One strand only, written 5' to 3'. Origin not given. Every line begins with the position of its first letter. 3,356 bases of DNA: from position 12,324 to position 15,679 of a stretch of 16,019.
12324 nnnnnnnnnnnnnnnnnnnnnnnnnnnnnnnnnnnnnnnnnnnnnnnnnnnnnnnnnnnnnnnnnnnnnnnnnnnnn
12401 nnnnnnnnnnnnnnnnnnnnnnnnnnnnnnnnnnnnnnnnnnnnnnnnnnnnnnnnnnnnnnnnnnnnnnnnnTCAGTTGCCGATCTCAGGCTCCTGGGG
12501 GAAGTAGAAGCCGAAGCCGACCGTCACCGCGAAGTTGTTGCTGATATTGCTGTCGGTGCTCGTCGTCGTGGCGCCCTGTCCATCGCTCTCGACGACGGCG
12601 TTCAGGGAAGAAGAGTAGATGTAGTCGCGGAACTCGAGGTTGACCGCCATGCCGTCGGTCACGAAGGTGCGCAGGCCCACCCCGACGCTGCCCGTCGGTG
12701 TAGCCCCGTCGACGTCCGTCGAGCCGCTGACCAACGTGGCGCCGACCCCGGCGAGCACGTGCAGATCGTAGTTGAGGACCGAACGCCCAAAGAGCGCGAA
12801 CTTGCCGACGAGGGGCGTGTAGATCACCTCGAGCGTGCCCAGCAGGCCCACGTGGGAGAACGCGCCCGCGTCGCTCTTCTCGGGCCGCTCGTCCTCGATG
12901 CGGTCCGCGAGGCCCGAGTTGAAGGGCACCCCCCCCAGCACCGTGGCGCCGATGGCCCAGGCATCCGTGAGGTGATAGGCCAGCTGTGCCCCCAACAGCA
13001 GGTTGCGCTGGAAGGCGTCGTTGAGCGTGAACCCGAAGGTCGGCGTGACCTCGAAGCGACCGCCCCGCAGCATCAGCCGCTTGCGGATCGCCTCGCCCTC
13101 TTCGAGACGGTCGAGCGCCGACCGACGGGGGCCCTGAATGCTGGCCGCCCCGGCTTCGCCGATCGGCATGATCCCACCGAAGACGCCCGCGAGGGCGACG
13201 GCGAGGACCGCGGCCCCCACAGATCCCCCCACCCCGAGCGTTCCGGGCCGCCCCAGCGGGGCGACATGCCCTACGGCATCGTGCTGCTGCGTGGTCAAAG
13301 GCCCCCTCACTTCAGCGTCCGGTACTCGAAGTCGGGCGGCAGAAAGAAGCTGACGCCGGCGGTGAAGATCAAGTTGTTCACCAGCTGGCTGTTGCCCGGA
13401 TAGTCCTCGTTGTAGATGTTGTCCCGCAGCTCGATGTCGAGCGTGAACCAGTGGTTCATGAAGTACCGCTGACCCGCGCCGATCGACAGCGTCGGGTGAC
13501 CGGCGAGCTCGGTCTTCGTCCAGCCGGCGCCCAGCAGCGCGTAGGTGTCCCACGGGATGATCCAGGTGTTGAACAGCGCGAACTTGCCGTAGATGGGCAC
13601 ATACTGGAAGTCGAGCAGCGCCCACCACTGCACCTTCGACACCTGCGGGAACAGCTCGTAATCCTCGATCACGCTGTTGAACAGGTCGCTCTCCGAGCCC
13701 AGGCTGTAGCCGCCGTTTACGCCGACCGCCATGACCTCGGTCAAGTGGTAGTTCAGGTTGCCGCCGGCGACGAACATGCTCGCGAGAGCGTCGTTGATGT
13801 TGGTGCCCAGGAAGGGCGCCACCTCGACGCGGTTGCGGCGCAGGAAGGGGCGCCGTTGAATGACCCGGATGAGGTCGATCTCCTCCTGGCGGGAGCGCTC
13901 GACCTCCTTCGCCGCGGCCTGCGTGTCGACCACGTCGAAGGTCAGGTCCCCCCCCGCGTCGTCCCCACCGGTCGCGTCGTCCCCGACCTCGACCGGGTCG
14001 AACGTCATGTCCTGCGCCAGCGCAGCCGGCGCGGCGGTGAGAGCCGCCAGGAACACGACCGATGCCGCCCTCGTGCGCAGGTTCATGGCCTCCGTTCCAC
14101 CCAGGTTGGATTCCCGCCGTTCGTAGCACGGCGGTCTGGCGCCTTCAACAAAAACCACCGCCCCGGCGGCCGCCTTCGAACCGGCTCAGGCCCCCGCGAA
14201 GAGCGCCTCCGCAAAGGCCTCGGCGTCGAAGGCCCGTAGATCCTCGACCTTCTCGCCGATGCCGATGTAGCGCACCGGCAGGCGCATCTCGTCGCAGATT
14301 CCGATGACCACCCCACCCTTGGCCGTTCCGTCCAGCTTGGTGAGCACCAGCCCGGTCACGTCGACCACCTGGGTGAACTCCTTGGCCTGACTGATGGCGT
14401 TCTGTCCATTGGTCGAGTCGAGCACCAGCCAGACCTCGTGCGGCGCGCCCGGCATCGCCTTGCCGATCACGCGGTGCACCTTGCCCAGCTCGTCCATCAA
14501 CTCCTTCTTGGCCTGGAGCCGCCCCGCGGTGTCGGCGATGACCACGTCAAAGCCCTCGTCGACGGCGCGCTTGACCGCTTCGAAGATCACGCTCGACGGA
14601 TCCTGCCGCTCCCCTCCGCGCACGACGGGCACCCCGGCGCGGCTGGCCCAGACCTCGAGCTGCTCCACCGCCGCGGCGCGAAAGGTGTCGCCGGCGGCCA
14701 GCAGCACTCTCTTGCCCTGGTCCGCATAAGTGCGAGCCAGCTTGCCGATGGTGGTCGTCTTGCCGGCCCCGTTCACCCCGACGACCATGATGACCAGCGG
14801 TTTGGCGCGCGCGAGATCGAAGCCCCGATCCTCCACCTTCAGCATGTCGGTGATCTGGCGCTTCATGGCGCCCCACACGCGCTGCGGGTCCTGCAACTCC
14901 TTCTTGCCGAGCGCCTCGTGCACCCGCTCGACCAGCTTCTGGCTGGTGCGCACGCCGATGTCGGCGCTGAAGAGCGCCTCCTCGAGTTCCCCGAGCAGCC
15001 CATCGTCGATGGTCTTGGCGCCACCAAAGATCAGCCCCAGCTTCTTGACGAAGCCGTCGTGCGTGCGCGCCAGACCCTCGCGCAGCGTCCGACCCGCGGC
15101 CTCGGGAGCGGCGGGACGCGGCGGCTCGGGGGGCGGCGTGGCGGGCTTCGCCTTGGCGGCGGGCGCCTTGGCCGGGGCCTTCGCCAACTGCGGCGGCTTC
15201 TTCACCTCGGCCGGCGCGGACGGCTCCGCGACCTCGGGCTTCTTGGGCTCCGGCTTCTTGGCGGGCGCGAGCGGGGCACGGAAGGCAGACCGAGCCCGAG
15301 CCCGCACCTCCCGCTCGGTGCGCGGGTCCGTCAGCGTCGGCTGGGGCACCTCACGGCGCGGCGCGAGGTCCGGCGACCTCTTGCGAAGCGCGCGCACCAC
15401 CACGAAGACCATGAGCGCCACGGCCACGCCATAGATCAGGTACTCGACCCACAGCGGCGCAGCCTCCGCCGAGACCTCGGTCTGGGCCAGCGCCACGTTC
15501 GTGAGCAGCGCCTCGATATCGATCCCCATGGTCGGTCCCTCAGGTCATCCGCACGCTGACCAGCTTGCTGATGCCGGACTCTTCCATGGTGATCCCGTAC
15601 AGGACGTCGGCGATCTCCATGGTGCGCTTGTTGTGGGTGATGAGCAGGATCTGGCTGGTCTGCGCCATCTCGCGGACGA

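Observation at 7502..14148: Five translationally coupled genes (2 OM barrels, HEAT membrane protein, giant ParA/MinD-like ATPase, REC-like/PilZ) form a candidate undescribed envelope-spanning, c-di-GMP-linked module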

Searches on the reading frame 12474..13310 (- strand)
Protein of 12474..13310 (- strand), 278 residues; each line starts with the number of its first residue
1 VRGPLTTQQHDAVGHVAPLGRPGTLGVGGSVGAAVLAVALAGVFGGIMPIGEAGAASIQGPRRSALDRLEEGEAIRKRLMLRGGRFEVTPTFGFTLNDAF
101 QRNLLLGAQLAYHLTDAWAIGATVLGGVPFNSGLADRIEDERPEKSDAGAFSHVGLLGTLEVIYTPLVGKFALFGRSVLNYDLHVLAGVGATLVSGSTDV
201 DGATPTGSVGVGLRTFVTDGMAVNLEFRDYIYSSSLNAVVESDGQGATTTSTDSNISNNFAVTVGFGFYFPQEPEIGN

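Call 4: search_protein_families(library=pfam, proteins=[window:12474-13310:-], max_evalue=0.1)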
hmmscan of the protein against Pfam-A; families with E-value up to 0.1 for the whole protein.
window:12474-13310:- (278 aa): 1 family
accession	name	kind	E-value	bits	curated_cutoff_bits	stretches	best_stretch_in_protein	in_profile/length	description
PF13505.12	OMP_b-brl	-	1.2e-05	26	28.7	1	104-268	44-175/175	Outer membrane protein beta-barrel domain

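Call 5: search_protein_families(library=ncbifam, proteins=[window:12474-13310:-], max_evalue=0.1)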
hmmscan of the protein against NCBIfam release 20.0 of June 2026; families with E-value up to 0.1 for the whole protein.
window:12474-13310:- (278 aa): 1 family
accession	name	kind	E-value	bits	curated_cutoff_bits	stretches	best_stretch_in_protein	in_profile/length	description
TIGR04565.1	OMP_myx_plus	subfamily_domain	1.2e-29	103.4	60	1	92-270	1-161/161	outer membrane beta-barrel domain-containing protein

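Call 91: search_protein_families(library=padloc, proteins=[window:12474-13310:-], max_evalue=0.001)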
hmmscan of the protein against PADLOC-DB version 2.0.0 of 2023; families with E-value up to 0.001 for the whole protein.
window:12474-13310:- (278 aa): 0 families

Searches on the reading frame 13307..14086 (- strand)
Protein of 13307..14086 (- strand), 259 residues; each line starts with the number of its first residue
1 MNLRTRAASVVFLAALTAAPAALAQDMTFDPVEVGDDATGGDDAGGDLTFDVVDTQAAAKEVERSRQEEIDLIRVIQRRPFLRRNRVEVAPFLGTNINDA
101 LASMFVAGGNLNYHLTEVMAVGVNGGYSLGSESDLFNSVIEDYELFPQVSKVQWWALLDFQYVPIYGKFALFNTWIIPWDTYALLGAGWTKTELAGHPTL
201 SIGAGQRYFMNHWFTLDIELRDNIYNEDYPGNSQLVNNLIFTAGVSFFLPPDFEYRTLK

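Call 4: search_protein_families(library=pfam, proteins=[window:13307-14086:-], max_evalue=0.1)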
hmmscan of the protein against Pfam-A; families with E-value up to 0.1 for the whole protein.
window:13307-14086:- (259 aa): 1 family
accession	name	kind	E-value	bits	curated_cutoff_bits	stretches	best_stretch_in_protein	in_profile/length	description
PF13505.12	OMP_b-brl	-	2.2e-05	25.1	28.7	1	99-246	38-172/175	Outer membrane protein beta-barrel domain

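Call 5: search_protein_families(library=ncbifam, proteins=[window:13307-14086:-], max_evalue=0.1)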
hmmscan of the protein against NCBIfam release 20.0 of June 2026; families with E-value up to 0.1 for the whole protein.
window:13307-14086:- (259 aa): 1 family
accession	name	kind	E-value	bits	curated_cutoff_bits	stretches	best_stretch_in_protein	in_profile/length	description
TIGR04565.1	OMP_myx_plus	subfamily_domain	4.5e-35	121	60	1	94-249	2-161/161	outer membrane beta-barrel domain-containing protein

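Call 45: find_homologous_proteins(query=window:13307-14086:-, max_evalue=0.001)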
Query window:13307-14086:- (259 aa): 215 proteins with E <= 0.001 among 1629 candidates; the best 120 are listed.
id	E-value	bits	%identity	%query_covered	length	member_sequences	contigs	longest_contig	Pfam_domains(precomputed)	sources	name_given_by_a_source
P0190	6.2e-172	588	100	100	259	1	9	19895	-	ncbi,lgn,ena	-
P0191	6.1e-148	510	84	100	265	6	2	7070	-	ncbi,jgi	jgi:outer membrane beta-barrel protein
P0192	6.7e-125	434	73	99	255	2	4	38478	-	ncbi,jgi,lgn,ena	-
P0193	1.9e-124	433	78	85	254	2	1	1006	PF13505.13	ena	-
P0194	2.6e-124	432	73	100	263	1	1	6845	-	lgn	-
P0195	5.7e-123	428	72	99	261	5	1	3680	-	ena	-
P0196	3.0e-122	425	72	100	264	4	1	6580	-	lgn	-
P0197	3.7e-122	425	73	100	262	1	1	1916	-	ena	-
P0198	9.9e-121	420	73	93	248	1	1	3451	PF13505.13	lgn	-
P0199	1.0e-120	420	82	82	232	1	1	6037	-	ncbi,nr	ncbi:MAG: outer membrane beta-barrel domain-containing protein [Myxococcales bacterium]|nr:outer mem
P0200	2.4e-120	419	73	96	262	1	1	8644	-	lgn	-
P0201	4.5e-120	418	73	95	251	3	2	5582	-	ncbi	-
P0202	1.0e-119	417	76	90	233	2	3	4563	PF13505.13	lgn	-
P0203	1.7e-118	413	71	95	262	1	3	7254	PF13505.13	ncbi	-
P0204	2.5e-118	413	68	99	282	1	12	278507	-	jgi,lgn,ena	jgi:outer membrane beta-barrel protein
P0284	4.8e-26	110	35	72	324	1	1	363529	-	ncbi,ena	-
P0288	2.3e-24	105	31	83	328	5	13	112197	-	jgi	jgi:outer membrane beta-barrel protein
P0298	1.5e-22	99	35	92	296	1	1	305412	-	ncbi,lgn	-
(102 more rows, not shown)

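Call 46: find_encoding_contigs(protein=P0284, flank=9000, max_places=1)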
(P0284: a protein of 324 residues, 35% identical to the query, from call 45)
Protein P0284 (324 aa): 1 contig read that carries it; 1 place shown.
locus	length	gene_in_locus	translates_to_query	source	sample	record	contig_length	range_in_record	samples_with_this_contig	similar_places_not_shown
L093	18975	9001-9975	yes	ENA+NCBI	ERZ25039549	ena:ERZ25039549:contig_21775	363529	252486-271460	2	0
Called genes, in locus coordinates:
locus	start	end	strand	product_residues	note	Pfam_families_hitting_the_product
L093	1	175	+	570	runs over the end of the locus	PF01882:DUF58, PF13519:VWA_2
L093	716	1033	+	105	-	PF05635:23S_rRNA_IVP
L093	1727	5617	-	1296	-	PF02463:SMC_N, PF13175:AAA_15, PF13304:AAA_21 (weak), PF13476:AAA_23, PF02463:SMC_N, PF06470:SMC_hinge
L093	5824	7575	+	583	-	PF16640:Big_3_5 (faint), PF22904:NOMO1-like_2nd (faint), PF13715:CarbopepD_reg_2 (faint), PF13620:CarboxypepD_reg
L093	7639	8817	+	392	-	PF02881:SRP54_N, PF06414:Zeta_toxin (weak), PF00448:SRP54, PF01656:CbiA (faint)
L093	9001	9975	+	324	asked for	-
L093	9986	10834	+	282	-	-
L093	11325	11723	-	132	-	-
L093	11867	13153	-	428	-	-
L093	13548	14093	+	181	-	-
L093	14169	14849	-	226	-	PF00595:PDZ, PF13180:PDZ_2, PF17820:PDZ_6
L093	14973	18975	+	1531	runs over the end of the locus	PF27051:TamB_N (faint), PF04357:TamB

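Call 47: find_encoding_contigs(protein=P0298, flank=9000, max_places=1)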
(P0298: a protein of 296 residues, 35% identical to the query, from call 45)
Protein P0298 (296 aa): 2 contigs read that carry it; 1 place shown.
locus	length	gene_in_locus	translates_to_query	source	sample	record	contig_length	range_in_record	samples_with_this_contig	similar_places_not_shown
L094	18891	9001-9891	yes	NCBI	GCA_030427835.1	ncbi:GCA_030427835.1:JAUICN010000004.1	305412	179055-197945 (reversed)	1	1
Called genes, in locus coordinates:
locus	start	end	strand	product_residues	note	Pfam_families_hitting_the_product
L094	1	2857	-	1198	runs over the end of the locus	PF13428:TPR_14 (faint), PF00515:TPR_1 (faint), PF07719:TPR_2 (faint), PF13174:TPR_6 (faint), PF13181:TPR_8 (faint), PF13414:TPR_11 (faint), PF13432:TPR_16 (faint), PF14559:TPR_19 (faint), +4 more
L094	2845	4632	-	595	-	PF07719:TPR_2 (faint)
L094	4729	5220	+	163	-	-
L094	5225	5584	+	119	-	PF02021:UPF0102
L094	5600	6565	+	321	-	-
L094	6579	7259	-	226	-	-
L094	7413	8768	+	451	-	PF02881:SRP54_N, PF00448:SRP54, PF13604:AAA_30 (faint)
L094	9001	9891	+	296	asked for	-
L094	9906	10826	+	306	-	-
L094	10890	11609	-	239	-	PF13646:HEAT_2 (faint)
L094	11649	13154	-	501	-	-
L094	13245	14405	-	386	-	-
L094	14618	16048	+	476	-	PF13549:ATP-grasp_5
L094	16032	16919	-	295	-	PF04166:PdxA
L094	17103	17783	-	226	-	PF00486:Trans_reg_C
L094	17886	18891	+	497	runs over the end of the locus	-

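Call 83: find_encoding_contigs(protein=P0288, flank=6000, max_places=4)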
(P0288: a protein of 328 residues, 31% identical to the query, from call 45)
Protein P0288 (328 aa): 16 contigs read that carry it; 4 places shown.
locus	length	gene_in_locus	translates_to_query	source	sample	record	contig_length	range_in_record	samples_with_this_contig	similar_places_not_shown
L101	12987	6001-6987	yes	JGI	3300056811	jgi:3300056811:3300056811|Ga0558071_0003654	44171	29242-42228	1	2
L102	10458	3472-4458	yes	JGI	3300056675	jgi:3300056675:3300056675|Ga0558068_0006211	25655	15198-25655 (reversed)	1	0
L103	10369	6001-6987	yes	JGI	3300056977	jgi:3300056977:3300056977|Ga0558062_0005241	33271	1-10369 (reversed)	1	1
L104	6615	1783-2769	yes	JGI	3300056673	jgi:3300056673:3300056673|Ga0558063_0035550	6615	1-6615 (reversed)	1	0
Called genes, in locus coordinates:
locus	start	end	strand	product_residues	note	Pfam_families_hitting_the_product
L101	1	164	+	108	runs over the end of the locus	PF02021:UPF0102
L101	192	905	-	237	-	-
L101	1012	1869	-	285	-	PF02985:HEAT (faint), PF13646:HEAT_2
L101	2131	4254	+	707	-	PF13620:CarboxypepD_reg (faint)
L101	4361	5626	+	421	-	PF02881:SRP54_N, PF00448:SRP54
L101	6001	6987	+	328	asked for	-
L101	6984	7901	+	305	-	-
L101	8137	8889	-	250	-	PF13646:HEAT_2 (faint)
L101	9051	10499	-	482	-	-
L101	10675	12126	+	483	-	PF00850:Hist_deacetyl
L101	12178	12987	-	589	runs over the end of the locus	PF05960:DUF885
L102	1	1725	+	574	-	?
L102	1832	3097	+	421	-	PF02881:SRP54_N, PF00448:SRP54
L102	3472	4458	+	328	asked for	-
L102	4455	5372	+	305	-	-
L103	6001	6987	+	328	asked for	-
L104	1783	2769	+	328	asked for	-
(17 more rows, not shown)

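Call 89: search_protein_families(library=ncbifam, proteins=[L093:9001-9975:+, L093:9986-10834:+], max_evalue=0.00001)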
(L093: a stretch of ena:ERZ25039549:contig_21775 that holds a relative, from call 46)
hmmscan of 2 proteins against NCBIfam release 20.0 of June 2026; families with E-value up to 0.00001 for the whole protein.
L093:9001-9975:+ (324 aa): 1 family
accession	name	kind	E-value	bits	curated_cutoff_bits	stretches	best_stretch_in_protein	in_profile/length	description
TIGR04565.1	OMP_myx_plus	subfamily_domain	2.9e-20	72.9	60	1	133-314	2-161/161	outer membrane beta-barrel domain-containing protein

L093:9986-10834:+ (282 aa): 1 family
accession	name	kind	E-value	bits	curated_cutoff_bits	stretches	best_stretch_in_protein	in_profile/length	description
TIGR04565.1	OMP_myx_plus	subfamily_domain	3.8e-14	53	60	1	59-244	4-143/161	outer membrane beta-barrel domain-containing protein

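Call 91: search_protein_families(library=padloc, proteins=[window:13307-14086:-], max_evalue=0.001)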
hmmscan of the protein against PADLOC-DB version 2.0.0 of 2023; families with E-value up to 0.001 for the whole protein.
window:13307-14086:- (259 aa): 0 families

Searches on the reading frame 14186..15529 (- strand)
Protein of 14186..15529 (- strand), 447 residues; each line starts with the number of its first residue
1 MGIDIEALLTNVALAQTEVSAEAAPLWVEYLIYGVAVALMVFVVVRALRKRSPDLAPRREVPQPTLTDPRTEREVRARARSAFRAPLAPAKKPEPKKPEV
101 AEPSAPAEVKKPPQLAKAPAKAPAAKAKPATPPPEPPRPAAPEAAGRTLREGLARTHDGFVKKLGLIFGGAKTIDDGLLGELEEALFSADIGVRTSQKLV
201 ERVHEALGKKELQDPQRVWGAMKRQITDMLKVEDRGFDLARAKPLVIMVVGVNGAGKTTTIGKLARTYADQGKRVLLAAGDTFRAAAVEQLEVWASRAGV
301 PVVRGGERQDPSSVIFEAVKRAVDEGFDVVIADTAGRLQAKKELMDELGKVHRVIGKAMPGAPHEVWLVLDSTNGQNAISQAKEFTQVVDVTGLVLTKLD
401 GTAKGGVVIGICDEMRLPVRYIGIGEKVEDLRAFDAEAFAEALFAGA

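Call 89: search_protein_families(library=ncbifam, proteins=[window:14186-15529:-], max_evalue=0.00001)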
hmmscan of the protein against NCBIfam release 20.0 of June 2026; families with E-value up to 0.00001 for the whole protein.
window:14186-15529:- (447 aa): 11 families
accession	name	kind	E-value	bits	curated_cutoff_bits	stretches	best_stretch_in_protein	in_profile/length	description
TIGR00064.1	ftsY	equivalog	3.2e-102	341.5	260.7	1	174-444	2-279/279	signal recognition particle-docking protein FtsY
TIGR00959.1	ffh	equivalog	2.4e-66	224.3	473.2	1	179-442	30-292/428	signal recognition particle protein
TIGR01425.1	SRP54_euk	equivalog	6.3e-52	176.9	576.25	1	177-443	29-293/428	signal recognition particle protein SRP54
TIGR03499.1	FlhF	equivalog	4.3e-24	86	174.15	1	88-336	60-286/286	flagellar biosynthesis GTPase FlhF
NF011312.0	PRK14723.1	equivalog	8.9e-19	67.5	951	1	102-442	50-377/768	flagellar biosynthesis regulator FlhF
NF009367.0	PRK12724.1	equivalog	3.9e-18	65.5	718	1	239-430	218-401/433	flagellar biosynthesis regulator FlhF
NF009366.0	PRK12723.1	equivalog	1.2e-16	60.8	585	1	179-429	111-352/388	flagellar biosynthesis regulator FlhF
NF009368.0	PRK12726.1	equivalog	3.3e-13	49.5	832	1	228-428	193-381/407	flagellar biosynthesis regulator FlhF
NF011311.0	PRK14722.1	equivalog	2e-10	40.3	777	1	179-430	76-322/374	flagellar biosynthesis regulator FlhF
NF005230.0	PRK06731.1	equivalog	2.3e-08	33.6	553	1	246-428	88-261/281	flagellar biosynthesis regulator FlhF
NF011310.0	PRK14721.1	equivalog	2.5e-08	33.6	725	1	246-433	193-371/423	flagellar biosynthesis regulator FlhF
